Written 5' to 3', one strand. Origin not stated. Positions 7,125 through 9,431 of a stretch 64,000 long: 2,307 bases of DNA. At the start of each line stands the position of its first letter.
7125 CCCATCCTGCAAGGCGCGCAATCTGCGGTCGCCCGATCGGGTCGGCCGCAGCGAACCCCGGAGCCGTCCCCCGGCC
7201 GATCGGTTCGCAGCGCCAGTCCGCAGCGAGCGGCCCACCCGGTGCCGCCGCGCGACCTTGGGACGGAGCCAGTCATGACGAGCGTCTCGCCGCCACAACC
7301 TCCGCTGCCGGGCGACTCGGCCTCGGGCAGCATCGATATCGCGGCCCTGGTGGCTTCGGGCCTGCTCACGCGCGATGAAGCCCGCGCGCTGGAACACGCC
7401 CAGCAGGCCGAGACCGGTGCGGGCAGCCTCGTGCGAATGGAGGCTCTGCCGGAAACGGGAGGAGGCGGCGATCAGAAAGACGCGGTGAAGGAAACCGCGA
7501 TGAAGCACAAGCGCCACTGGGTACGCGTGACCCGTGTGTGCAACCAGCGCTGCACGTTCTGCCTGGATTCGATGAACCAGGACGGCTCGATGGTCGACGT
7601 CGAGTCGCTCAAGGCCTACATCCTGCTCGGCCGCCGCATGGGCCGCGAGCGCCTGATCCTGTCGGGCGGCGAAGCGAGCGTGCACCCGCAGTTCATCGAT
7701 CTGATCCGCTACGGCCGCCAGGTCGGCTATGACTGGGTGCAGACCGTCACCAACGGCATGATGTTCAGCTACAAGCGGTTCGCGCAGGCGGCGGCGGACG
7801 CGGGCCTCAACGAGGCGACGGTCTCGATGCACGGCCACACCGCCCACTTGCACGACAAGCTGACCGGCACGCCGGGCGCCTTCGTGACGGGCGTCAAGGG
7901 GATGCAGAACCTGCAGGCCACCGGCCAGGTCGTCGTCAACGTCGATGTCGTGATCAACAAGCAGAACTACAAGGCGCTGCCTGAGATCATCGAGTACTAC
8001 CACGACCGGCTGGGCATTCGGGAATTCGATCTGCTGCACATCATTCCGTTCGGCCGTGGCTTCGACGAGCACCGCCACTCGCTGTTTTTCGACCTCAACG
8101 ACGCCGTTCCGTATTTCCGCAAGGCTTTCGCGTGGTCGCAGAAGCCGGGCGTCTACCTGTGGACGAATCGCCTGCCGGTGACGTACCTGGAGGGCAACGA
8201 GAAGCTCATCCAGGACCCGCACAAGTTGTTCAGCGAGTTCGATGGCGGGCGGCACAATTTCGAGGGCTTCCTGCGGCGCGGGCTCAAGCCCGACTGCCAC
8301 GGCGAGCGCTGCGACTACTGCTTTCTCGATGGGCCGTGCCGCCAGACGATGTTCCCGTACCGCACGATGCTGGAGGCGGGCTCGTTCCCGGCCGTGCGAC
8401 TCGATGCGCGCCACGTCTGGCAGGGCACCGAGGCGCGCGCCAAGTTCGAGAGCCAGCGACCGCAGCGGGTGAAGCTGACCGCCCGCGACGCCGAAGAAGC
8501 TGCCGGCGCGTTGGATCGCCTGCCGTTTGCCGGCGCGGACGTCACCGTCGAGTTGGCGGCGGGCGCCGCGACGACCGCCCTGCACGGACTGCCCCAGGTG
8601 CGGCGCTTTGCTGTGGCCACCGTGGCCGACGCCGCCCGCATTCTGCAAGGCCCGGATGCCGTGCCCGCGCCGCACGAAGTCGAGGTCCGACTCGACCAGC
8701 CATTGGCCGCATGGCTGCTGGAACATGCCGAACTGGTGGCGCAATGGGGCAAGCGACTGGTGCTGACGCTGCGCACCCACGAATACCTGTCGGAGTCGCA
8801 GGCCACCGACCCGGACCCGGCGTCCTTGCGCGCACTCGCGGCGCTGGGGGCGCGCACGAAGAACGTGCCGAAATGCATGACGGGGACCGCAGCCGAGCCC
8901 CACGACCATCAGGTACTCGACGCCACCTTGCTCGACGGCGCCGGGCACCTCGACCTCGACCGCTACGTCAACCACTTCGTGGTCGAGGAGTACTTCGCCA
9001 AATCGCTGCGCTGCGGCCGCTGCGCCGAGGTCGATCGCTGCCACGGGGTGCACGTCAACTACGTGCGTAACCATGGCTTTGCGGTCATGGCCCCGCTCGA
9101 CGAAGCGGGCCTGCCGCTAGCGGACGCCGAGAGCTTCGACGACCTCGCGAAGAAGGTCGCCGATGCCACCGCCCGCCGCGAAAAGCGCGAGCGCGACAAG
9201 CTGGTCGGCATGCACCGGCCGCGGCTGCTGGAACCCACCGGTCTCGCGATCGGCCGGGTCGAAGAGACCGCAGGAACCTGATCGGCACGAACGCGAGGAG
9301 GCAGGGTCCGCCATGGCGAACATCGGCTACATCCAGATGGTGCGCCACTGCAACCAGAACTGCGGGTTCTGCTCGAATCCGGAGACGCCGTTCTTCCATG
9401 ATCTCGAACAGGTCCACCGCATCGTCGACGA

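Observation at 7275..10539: Tandem paralogous radical SAMs sharing an H-x-H-x3-L-x2-LTGTPG block; the first has an in-frame 75-aa leader-like N-terminus and a split SPASM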

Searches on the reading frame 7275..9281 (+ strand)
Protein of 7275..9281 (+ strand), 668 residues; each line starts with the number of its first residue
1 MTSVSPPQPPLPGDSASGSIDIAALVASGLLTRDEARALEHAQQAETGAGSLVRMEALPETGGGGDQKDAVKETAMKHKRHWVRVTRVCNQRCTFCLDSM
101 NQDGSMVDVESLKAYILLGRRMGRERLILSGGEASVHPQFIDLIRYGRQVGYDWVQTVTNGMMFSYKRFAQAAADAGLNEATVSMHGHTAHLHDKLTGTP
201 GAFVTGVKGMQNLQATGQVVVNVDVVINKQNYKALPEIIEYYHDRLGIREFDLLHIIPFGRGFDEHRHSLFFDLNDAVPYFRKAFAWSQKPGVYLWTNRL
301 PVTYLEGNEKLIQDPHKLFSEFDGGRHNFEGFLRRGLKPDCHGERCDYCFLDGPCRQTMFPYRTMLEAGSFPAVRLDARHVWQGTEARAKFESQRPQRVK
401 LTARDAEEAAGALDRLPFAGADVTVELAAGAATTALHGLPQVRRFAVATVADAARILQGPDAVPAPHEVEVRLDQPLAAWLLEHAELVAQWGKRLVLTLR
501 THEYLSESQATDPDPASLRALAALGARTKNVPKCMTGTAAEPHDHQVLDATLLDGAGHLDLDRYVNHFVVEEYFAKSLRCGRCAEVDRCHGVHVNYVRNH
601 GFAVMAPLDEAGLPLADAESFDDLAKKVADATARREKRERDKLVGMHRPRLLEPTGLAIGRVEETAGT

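Call 13: search_protein_families(library=ncbifam, proteins=[window:7275-9281:+], max_evalue=0.01)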
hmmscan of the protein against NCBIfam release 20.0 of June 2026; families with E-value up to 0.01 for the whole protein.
window:7275-9281:+ (668 aa): 40 families (the best 25 are shown)
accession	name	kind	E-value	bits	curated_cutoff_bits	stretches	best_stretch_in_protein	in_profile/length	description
NF038332.1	rSAM_rare_HxsC4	exception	1.9e-29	102.9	500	1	73-242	8-181/335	radical SAM protein HxsC4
TIGR03977.1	rSAM_pair_HxsC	equivalog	4.9e-24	84.7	267.9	1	79-292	25-240/292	His-Xaa-Ser system radical SAM maturase HxsC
TIGR04545.1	rSAM_ahbD_hemeb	equivalog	2.5e-20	73.2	500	1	84-264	5-183/339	heme b synthase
TIGR04466.1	rSAM_BlsE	equivalog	3e-19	69.6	400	1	80-243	4-163/327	cytosylglucuronate decarboxylase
NF045646.2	rSAM_Se_TrsS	equivalog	1.1e-18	67.1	490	1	83-261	90-271/441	radical SAM (seleno)protein TrsS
TIGR02668.1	moaA_archaeal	equivalog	6.5e-18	64.7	325.25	1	83-272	14-201/303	GTP 3',8-cyclase MoaA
TIGR04053.2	TIGR04053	equivalog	2e-17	63.5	395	1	84-265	13-195/366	TIGR04053 family radical SAM/SPASM domain-containing protein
TIGR04133.1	rSAM_w_lipo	hypoth_equivalog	1.4e-16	60.4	425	1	82-268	27-214/350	TIGR04133 family radical SAM/SPASM protein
TIGR02666.1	moaA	equivalog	4.9e-16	58.6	284.05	1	83-273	14-208/336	GTP 3',8-cyclase MoaA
NF045574.1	sacti_mat_StsB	exception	9.7e-16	57.6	625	1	70-267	87-280/466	StsB family radical SAM/SPASM domain sactipeptide maturase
TIGR04051.1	rSAM_NirJ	equivalog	1.8e-15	56.7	515.45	1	85-269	8-189/354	heme d1 biosynthesis radical SAM protein NirJ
TIGR04347.1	pseudo_SAM_Halo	equivalog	2e-15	57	525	1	71-261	30-217/390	TIGR04347 family pseudo-SAM/SPASM protein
TIGR04546.1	rSAM_ahbC_deAc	equivalog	2.4e-15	56.2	650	1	84-263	44-220/390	12,18-didecarboxysiroheme deacetylase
TIGR04054.1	rSAM_NirJ1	equivalog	2.6e-15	56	650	1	84-262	41-216/387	putative heme d1 biosynthesis radical SAM protein NirJ1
NF001199.0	PRK00164.2-1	equivalog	5e-15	55.4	231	1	83-246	16-179/308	GTP 3',8-cyclase MoaA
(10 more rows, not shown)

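Call 14: search_protein_families(library=pfam, proteins=[window:7275-9281:+], max_evalue=0.01)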
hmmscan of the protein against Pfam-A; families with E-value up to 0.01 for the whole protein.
window:7275-9281:+ (668 aa): 1 family
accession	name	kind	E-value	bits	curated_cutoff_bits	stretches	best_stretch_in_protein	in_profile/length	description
PF04055.27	Radical_SAM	-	6.7e-16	59.3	29.5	1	84-241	2-165/166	Radical SAM superfamily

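Call 20: find_homologous_proteins(query=window:7275-9281:+)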
Query window:7275-9281:+ (668 aa): 1460 proteins with E <= 0.001 among 8000 candidates; the best 120 are listed.
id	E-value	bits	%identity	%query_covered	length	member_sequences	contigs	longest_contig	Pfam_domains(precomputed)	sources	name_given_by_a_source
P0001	0.0e+0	1548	100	100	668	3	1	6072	PF04055.28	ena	-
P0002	0.0e+0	1131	76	96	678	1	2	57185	PF04055.28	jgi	jgi:MoaA/NifB/PqqE/SkfB family radical SAM enzyme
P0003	0.0e+0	1092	72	96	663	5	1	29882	PF04055.28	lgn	-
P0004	0.0e+0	1057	69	99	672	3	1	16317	PF04055.28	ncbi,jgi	jgi:pyruvate-formate lyase-activating enzyme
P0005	0.0e+0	1054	70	99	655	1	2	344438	PF04055.28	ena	-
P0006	0.0e+0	1052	71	96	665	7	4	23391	PF04055.28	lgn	-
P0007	0.0e+0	1052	70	96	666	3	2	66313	PF04055.28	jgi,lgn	jgi:pyruvate-formate lyase-activating enzyme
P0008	0.0e+0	1049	71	94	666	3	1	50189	PF04055.28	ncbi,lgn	-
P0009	0.0e+0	1038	70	94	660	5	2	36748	PF04055.28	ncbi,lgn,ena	-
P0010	0.0e+0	1036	69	97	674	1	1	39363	PF04055.28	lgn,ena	-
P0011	0.0e+0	1031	69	97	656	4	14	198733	PF04055.28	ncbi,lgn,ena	-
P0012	0.0e+0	1031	71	94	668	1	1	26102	PF04055.28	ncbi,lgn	-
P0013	0.0e+0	1031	68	99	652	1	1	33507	PF04055.28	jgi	jgi:MoaA/NifB/PqqE/SkfB family radical SAM enzyme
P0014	0.0e+0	1029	68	99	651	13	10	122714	PF04055.28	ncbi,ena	-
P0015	0.0e+0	1027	68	94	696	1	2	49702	PF04055.28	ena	-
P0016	0.0e+0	1022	69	96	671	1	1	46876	PF04055.28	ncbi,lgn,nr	ncbi:MAG: radical SAM protein [Myxococcales bacterium]|nr:radical SAM protein [Myxococcales bacteriu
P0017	0.0e+0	1018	69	94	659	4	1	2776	PF04055.28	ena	-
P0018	0.0e+0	1010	68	96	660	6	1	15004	PF04055.28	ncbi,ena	-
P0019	1.0e-297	1007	68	96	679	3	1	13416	PF04055.28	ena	-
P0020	7.1e-297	1004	68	94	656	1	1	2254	PF04055.28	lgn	-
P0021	2.1e-296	1003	67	97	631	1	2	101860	PF04055.28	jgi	-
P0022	2.2e-295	999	68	97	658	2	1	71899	PF04055.28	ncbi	-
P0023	4.2e-295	998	68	94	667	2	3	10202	PF04055.28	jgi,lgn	jgi:pyruvate-formate lyase-activating enzyme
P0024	4.5e-295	998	68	94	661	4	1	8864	PF04055.28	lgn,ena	-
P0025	6.0e-294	995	67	98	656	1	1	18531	PF04055.28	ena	-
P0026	1.2e-292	990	68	94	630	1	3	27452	PF04055.28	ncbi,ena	-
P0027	2.9e-292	989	67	96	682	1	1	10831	PF04055.28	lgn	-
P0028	1.0e-290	984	67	94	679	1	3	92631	PF04055.28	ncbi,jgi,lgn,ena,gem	-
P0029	3.6e-290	982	68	94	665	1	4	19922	PF04055.28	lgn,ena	-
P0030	1.2e-289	980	68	94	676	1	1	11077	PF04055.28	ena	-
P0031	3.1e-289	979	67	94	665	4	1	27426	PF04055.28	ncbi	-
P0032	5.0e-289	978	67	95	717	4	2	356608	PF04055.28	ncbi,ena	-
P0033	6.7e-287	971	67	96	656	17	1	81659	PF04055.28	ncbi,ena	-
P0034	3.1e-286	969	65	97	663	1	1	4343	PF04055.28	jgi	jgi:pyruvate-formate lyase-activating enzyme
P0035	9.2e-286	968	65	96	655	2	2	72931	PF04055.28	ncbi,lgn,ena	-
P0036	2.4e-285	966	68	95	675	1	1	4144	PF04055.28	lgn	-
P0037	3.7e-285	966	65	94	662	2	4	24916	PF04055.28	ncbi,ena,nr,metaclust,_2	ncbi:MAG: hypothetical protein CMH53_10750 [Myxococcales bacterium]|nr:hypothetical protein [Myxococ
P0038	3.6e-284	962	66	94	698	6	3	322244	PF04055.28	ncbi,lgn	-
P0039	7.1e-284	961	66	94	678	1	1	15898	PF04055.28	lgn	-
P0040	2.4e-283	960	66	94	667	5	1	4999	PF04055.28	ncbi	-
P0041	3.1e-283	959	66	94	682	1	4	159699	PF04055.28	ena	-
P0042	4.4e-283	959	66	96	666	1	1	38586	PF04055.28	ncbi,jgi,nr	ncbi:MAG: radical SAM protein [Deltaproteobacteria bacterium]|nr:radical SAM protein [Deltaproteobac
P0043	3.4e-280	949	64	96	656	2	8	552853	PF04055.28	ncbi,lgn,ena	-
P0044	2.7e-279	946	66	94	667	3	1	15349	PF04055.28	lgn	-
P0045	9.5e-279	944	65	94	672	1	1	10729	PF04055.28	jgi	-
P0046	6.6e-277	938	66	96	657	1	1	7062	PF04055.28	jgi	-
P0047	8.9e-276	935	64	96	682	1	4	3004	PF04055.28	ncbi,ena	-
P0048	1.3e-275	934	68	88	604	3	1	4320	PF04055.28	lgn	-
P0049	2.3e-259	880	62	96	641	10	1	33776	PF04055.28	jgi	jgi:pyruvate-formate lyase-activating enzyme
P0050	2.2e-254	864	64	91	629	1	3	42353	PF04055.28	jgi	-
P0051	4.7e-218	744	80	58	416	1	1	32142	PF04055.28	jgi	jgi:pyruvate-formate lyase-activating enzyme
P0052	6.2e-190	651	55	83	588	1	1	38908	PF04055.28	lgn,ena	-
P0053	6.1e-187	641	56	81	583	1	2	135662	PF04055.28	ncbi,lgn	ncbi:MAG: hypothetical protein AMXMBFR64_21270 [Myxococcales bacterium]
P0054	8.0e-187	641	55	81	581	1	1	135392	PF04055.28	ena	-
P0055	2.3e-185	636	56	81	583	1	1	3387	PF04055.28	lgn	-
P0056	5.5e-181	621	50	83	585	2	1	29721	PF04055.28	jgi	jgi:pyruvate-formate lyase-activating enzyme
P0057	5.8e-181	621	51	81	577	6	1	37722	PF04055.28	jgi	-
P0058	6.7e-181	621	51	83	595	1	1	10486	PF04055.28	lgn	-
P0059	1.3e-180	620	50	81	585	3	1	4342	PF04055.28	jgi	-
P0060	1.7e-179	617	53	82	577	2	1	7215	PF04055.28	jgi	-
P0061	3.4e-178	612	52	81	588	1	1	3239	PF04055.28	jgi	jgi:MoaA/NifB/PqqE/SkfB family radical SAM enzyme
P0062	2.2e-177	609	51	81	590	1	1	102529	PF04055.28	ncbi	-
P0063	3.2e-177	609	50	83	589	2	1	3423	PF04055.28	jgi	-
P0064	4.4e-176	605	52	82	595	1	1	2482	PF04055.28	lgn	-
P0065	2.1e-172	593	50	81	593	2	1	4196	PF04055.28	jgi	-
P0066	5.1e-172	592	50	81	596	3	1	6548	PF04055.28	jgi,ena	-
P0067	8.8e-170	584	49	80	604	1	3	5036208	PF04055.28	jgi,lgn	-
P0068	2.9e-169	583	51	81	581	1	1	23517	PF04055.28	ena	-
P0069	3.5e-169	582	50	82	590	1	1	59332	PF04055.28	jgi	jgi:MoaA/NifB/PqqE/SkfB family radical SAM enzyme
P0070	9.6e-168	578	50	81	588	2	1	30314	PF04055.28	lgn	-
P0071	3.0e-166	573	48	81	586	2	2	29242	PF04055.28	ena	-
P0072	3.6e-166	572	49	82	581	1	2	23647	PF04055.28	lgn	-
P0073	1.9e-164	567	47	84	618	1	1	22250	PF04055.28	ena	-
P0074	4.8e-164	565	48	81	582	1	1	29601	PF04055.28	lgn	-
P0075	2.5e-163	563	48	82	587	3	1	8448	PF04055.28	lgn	-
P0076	4.6e-162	559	48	81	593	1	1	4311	PF04055.28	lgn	-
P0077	9.8e-161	555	46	84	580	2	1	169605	PF04055.28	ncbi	-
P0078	2.9e-160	553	45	84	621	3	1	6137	PF04055.28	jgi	jgi:molybdenum cofactor biosynthesis enzyme MoaA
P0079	5.6e-160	552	48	82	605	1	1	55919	PF04055.28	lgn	-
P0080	1.1e-157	544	47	81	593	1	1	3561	PF04055.28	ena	-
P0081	1.3e-157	544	46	85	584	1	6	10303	PF04055.28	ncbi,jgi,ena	-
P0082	2.8e-157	543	44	87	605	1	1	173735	PF04055.28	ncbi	ncbi:MAG: radical SAM protein [Myxococcota bacterium]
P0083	5.7e-157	542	46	81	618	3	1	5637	PF04055.28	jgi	jgi:pyruvate-formate lyase-activating enzyme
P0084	1.1e-156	541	46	82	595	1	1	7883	PF04055.28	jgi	-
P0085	1.3e-156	541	46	81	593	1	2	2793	PF04055.28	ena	-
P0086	3.6e-156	539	43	85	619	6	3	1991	PF04055.28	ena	-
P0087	6.7e-155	535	46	81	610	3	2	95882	PF04055.28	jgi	jgi:molybdenum cofactor biosynthesis enzyme MoaA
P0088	7.9e-155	535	46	81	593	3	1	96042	PF04055.28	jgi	jgi:pyruvate-formate lyase-activating enzyme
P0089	1.2e-154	534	46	82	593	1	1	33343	PF04055.28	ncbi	ncbi:MAG: radical SAM protein [Myxococcota bacterium]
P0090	1.3e-154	534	45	84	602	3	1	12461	PF04055.28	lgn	-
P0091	8.0e-154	532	45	81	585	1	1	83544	PF04055.28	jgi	jgi:MoaA/NifB/PqqE/SkfB family radical SAM enzyme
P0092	1.7e-153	531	45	83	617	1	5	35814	PF04055.28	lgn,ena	-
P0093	8.8e-153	528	44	85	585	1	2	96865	PF04055.28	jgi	jgi:MoaA/NifB/PqqE/SkfB family radical SAM enzyme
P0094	2.6e-152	527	47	83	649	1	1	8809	PF04055.28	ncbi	-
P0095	6.6e-145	502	44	81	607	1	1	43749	PF04055.28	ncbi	ncbi:MAG: radical SAM protein [Myxococcota bacterium]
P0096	8.0e-145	502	45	83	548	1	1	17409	PF04055.28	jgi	jgi:molybdenum cofactor biosynthesis enzyme MoaA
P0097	7.0e-137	476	42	83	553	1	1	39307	PF04055.28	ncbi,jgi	ncbi:MAG TPA: radical SAM protein [Polyangia bacterium]|jgi:pyruvate-formate lyase-activating enzyme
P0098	8.4e-131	456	42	85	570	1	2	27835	PF04055.28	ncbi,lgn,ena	ncbi:MAG: radical SAM protein [Myxococcota bacterium]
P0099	6.8e-127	443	41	79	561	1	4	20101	PF04055.28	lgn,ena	-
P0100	8.3e-127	442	42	81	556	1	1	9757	PF04055.28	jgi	jgi:molybdenum cofactor biosynthesis enzyme MoaA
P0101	3.6e-126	440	42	81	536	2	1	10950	PF04055.28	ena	-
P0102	3.7e-124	434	39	87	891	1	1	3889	PF04055.28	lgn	-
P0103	5.9e-124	433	43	80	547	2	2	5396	PF04055.28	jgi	-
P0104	2.7e-123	431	43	79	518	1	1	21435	PF04055.28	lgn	-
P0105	3.6e-122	427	41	81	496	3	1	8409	PF04055.28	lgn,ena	-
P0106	2.1e-121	425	40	81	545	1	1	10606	PF04055.28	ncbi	-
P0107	3.2e-121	424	39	81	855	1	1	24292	PF04055.28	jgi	jgi:MoaA/NifB/PqqE/SkfB family radical SAM enzyme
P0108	3.9e-121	424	43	80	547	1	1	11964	PF04055.28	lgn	-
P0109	8.0e-121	423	41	82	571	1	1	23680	PF04055.28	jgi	jgi:pyruvate-formate lyase-activating enzyme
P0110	9.0e-121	422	42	81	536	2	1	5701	PF04055.28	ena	-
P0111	2.9e-120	421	40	81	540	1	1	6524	PF04055.28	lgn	-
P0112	5.0e-120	420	42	82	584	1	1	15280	PF04055.28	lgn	-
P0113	5.8e-120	420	41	82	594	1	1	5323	PF04055.28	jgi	jgi:MoaA/NifB/PqqE/SkfB family radical SAM enzyme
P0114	6.0e-120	420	40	81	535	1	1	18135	PF04055.28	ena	-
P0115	6.9e-120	420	41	81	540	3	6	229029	PF04055.28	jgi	-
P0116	7.9e-120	419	52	43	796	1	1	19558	PF04055.28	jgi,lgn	-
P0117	9.8e-120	419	43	81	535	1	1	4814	PF04055.28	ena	-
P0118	4.1e-119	417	40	85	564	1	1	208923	PF04055.28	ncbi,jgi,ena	jgi:MoaA/NifB/PqqE/SkfB family radical SAM enzyme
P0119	6.3e-119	416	39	81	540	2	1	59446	PF04055.28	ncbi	-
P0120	8.3e-119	416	41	81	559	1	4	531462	PF04055.28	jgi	jgi:pyruvate-formate lyase-activating enzyme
